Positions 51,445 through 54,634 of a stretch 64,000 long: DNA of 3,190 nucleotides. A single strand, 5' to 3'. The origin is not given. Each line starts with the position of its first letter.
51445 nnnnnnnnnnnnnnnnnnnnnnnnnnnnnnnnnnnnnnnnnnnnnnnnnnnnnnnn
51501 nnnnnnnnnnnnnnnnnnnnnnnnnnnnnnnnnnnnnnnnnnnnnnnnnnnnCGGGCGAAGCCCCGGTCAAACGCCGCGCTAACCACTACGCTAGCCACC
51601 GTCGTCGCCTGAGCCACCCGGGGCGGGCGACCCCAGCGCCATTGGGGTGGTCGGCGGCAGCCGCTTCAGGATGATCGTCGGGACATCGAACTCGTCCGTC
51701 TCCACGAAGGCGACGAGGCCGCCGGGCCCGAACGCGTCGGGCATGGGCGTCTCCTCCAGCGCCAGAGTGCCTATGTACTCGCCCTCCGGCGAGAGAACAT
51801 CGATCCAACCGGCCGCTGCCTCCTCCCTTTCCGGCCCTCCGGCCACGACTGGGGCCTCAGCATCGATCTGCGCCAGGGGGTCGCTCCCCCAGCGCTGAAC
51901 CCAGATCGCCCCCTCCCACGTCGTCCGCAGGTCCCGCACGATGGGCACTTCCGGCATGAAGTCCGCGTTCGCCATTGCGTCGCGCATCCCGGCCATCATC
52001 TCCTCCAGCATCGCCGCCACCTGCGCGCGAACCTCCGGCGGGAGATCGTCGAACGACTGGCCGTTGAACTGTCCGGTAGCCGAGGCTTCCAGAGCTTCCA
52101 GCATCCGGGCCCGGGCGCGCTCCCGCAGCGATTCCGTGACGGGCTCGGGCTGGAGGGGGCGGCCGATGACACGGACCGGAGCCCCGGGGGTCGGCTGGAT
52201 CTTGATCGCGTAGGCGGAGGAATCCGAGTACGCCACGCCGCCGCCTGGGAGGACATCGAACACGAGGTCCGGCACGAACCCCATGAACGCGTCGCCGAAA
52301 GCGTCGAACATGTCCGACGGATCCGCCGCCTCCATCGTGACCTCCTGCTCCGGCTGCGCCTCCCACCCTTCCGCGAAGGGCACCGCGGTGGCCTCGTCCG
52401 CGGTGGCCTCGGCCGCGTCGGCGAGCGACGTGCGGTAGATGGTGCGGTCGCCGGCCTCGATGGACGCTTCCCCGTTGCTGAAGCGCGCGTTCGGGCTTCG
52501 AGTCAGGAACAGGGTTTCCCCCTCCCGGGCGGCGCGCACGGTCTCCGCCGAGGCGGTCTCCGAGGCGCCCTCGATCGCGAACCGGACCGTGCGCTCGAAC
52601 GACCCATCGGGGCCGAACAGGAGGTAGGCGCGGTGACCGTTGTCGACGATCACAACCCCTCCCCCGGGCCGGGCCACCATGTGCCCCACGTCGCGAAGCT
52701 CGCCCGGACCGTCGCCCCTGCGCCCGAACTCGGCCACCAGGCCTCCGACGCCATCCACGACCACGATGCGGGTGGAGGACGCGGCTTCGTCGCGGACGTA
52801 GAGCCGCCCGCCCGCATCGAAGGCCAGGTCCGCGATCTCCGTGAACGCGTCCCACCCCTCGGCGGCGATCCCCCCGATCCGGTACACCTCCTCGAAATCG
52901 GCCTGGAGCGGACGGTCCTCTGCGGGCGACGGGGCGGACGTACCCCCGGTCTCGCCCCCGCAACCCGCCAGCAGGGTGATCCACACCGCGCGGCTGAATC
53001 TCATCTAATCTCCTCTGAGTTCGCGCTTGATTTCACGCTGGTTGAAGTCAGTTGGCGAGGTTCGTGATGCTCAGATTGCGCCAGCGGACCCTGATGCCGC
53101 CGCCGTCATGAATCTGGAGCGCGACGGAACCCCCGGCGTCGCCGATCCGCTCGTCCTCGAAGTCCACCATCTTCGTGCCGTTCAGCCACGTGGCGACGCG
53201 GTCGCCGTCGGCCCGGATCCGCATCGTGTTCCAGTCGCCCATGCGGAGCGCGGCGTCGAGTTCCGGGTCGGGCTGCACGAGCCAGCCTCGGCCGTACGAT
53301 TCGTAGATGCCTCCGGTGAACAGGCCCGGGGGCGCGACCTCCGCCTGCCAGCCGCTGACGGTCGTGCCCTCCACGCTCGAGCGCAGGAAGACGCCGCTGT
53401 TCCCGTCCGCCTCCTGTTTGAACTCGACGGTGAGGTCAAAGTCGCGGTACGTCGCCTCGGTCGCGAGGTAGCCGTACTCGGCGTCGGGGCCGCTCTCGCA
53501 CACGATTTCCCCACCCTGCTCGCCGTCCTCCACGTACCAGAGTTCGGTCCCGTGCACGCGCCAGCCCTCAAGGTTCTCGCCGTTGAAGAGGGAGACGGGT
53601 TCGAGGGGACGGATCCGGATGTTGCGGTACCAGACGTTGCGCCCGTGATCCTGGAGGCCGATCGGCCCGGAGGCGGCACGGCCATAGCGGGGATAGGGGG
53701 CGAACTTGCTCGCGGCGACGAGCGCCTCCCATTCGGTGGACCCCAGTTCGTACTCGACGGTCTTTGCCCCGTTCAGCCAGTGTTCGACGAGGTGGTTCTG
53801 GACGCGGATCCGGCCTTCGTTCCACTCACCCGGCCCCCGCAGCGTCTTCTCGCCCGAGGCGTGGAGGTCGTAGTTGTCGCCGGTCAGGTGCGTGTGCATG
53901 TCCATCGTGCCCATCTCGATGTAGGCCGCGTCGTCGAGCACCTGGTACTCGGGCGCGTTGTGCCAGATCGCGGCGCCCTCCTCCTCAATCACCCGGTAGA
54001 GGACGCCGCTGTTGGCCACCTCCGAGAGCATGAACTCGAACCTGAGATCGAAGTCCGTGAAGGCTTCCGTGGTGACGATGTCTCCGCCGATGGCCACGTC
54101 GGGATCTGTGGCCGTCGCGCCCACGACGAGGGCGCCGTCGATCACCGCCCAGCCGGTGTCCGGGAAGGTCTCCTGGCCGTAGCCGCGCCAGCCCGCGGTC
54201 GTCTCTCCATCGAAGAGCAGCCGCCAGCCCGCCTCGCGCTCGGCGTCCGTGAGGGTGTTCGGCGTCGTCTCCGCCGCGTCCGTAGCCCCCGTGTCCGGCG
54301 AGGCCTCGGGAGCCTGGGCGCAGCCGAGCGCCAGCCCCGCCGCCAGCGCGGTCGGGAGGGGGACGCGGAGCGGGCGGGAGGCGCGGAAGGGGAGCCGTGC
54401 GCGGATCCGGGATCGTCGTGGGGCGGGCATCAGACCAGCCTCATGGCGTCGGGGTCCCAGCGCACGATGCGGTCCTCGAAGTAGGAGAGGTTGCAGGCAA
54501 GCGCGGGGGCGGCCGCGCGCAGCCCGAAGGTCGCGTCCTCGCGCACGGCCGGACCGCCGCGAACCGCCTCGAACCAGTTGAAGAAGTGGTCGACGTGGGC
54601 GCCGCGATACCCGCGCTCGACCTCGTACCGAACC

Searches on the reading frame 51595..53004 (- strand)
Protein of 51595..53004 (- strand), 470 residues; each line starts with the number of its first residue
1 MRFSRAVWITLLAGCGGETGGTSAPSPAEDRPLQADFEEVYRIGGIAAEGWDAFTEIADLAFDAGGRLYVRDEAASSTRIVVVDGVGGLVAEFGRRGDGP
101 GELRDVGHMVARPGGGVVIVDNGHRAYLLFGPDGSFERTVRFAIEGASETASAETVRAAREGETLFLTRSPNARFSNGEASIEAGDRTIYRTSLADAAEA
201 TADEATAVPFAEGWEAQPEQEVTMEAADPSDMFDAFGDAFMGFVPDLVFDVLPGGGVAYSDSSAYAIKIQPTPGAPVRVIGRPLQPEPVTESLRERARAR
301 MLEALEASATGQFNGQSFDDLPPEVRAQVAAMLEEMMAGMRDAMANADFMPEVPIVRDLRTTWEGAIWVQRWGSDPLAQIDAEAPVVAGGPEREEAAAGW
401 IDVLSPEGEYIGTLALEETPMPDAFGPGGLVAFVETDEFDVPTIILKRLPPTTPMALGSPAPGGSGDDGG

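Call 5: search_protein_families(library=pfam, proteins=[window:51595-53004:-], max_evalue=1)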
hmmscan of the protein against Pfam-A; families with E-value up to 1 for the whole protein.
window:51595-53004:- (470 aa): 2 families
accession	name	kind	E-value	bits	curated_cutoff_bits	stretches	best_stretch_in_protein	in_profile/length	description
PF17170.10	DUF5128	-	0.015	14.9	22.9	1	64-145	52-133/321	6-bladed beta-propeller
PF09445.16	Methyltransf_15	-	0.41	10.7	22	1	244-272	71-101/165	RNA cap guanine-N2 methyltransferase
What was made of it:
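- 51592..53004 (-): Gene D: 470-aa lipoprotein (lipobox LAGC, Cys15), a diverged family member with orthologs in other Gemmatimonadota. Weak DUF5128 match (call 5).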

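Call 6: search_protein_families(library=ncbifam, proteins=[window:51595-53004:-], max_evalue=1)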
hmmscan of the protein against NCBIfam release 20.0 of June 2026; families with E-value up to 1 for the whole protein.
window:51595-53004:- (470 aa): 2 families
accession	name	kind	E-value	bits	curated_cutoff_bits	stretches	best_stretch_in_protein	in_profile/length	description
NF035926.1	scyF_NHL_VPEP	equivalog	0.00093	18.4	350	1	57-174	154-269/376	scytonemin biosynthesis PEP-CTERM protein ScyF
TIGR04497.1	GRASP_targ_2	subfamily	0.22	11.6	32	0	56-91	16-48/50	putative ATP-grasp target RiPP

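Call 43: find_homologous_proteins(query=window:51595-53004:-, max_evalue=1e-10)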
Query window:51595-53004:- (470 aa): 715 proteins with E <= 1e-10 among 8000 candidates; the best 120 are listed.
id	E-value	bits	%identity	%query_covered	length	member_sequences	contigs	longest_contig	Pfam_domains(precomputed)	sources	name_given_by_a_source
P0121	0.0e+0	1023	99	100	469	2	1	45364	-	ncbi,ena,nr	ncbi:MAG: hypothetical protein F4X23_07145 [Gemmatimonadales bacterium]|nr:hypothetical protein [Gem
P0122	2.8e-262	889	87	100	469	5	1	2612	-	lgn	-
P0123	1.3e-258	876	85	99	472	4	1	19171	-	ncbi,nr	ncbi:MAG: hypothetical protein F4Y33_09790 [Gemmatimonadales bacterium]|nr:hypothetical protein [Gem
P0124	5.8e-256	868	84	100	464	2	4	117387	-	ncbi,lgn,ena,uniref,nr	ncbi:MAG: hypothetical protein OXI39_02065 [Gemmatimonadota bacterium]|uniref:hypothetical protein n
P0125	2.4e-255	866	84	100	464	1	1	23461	-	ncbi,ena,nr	ncbi:MAG: hypothetical protein F4X22_04520 [Gemmatimonadales bacterium]|nr:hypothetical protein [Can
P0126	7.1e-255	864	85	99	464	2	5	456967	-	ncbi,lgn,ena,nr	ncbi:MAG: hypothetical protein OXH46_03035 [Gemmatimonadetes bacterium]|nr:hypothetical protein [Gem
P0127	8.7e-255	864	84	100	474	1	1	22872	-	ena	-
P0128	6.4e-254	861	84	99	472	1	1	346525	-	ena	-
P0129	1.8e-253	860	83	97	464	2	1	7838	-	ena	-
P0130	6.9e-253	858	85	97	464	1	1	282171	-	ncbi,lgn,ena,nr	ncbi:MAG: hypothetical protein OXJ54_10615 [Gemmatimonadetes bacterium]|nr:hypothetical protein [Can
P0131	1.6e-251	853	83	99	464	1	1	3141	-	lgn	-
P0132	3.3e-251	852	83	100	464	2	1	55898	-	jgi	-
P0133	8.1e-245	831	82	98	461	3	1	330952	-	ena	-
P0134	1.1e-242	824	79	99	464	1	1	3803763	-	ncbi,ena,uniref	ncbi:hypothetical protein [Candidatus Palauibacter sp.]|uniref:hypothetical protein n=1 Tax=Candidat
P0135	3.9e-242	822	82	97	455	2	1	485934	-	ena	-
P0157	3.6e-197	674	70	99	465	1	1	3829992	-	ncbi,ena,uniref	ncbi:hypothetical protein [Candidatus Palauibacter sp.]|uniref:hypothetical protein n=1 Tax=Candidat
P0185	2.5e-183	628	66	96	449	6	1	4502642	-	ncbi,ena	-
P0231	5.2e-116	406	50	90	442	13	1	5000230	-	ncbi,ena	-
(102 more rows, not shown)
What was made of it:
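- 51592..53004 (-): 715 database proteins at E <= 1e-10, with the listed ones at 50-99% identity (call 43).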

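Call 45: find_encoding_contigs(protein=P0157, flank=6000, max_places=1)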
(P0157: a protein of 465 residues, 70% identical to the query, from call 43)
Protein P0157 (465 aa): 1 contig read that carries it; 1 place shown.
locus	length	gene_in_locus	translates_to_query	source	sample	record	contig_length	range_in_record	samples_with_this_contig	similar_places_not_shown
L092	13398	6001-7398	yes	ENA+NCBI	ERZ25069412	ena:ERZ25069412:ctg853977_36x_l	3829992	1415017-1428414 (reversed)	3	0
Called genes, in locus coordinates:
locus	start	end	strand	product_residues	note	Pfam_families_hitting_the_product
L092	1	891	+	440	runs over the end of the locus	PF04389:Peptidase_M28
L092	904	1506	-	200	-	PF00160:Pro_isomerase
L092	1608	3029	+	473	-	PF01408:GFO_IDH_MocA, PF22725:GFO_IDH_MocA_C3 (faint)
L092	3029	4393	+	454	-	PF06439:3keto-disac_hyd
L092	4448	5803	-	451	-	PF01266:DAO, PF13450:NAD_binding_8 (faint)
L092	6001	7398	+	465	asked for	-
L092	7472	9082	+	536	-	-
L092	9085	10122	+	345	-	-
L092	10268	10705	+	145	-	-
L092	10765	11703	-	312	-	PF00753:Lactamase_B, PF12706:Lactamase_B_2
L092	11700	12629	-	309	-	PF13468:Glyoxalase_3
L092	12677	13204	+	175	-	PF05163:DinB (faint), PF04978:MST (weak), PF12867:DinB_2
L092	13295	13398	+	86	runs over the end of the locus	-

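Call 46: find_encoding_contigs(protein=P0185, flank=6000, max_places=1)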
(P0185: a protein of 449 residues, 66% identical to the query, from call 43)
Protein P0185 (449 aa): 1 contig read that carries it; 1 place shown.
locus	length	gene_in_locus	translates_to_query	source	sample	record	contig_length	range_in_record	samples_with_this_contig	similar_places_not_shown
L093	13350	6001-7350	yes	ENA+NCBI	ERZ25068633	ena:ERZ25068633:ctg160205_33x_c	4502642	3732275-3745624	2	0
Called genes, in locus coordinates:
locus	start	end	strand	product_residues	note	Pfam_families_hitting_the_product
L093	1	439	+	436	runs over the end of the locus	PF19238:Radical_SAM_2, PF04459:DUF512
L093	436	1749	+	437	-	PF00071:Ras (faint), PF00350:Dynamin_N (faint), PF01926:MMR_HSR1, PF02421:FeoB_N, PF01926:MMR_HSR1, PF02421:FeoB_N, PF00009:GTP_EFTU, PF14714:KH_dom-like, +4 more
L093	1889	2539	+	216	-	-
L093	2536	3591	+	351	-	PF01210:NAD_Gly3P_dh_N, PF02558:ApbA, PF03807:F420_oxidored (weak), PF07479:NAD_Gly3P_dh_C, PF20618:GPD_NAD_C_bact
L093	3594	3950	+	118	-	PF00376:MerR, PF13411:MerR_1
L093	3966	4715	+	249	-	PF01975:SurE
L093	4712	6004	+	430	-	PF04018:VCA0040-like, PF04865:Baseplate_J (weak), PF04018:VCA0040-like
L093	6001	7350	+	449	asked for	-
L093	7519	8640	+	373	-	PF25967:RND-MFP_C (faint), PF25973:BSH_CzcB (faint), PF25917:BSH_RND (faint), PF25990:Beta-barrel_YknX (weak)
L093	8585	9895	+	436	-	PF12704:MacB_PCD, PF02687:FtsX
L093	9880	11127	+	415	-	PF12704:MacB_PCD, PF02687:FtsX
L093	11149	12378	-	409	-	PF03150:CCP_MauG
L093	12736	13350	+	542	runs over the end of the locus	-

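Call 47: find_encoding_contigs(protein=P0231, flank=6000, max_places=1)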
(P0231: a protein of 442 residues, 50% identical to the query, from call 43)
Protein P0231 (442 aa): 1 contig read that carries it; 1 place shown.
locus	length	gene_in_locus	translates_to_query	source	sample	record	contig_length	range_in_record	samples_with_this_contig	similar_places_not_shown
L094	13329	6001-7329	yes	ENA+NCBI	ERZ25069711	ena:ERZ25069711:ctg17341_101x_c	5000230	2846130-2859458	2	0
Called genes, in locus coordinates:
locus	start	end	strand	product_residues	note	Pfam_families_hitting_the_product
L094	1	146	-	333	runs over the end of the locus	-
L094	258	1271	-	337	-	-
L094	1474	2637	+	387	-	PF13356:Arm-DNA-bind_3, PF22022:Phage_int_M, PF00589:Phage_integrase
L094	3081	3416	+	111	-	-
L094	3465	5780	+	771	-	PF19313:DUF5916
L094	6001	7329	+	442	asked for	-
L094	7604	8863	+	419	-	-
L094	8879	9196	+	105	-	PF00216:Bac_DNA_binding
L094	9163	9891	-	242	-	-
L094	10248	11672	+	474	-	-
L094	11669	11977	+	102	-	-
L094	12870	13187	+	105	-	PF00216:Bac_DNA_binding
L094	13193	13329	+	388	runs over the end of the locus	-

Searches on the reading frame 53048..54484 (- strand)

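Call 10: search_protein_families(library=pfam, proteins=[window:53048-54484:-], max_evalue=0.001)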
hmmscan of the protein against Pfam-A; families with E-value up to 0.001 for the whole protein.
window:53048-54484:- (478 aa): 1 family
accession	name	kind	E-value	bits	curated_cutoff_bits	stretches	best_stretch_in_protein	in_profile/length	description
PF06439.18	3keto-disac_hyd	-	7.2e-85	284.2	26.8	2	86-292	1-187/187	3-keto-disaccharide hydrolase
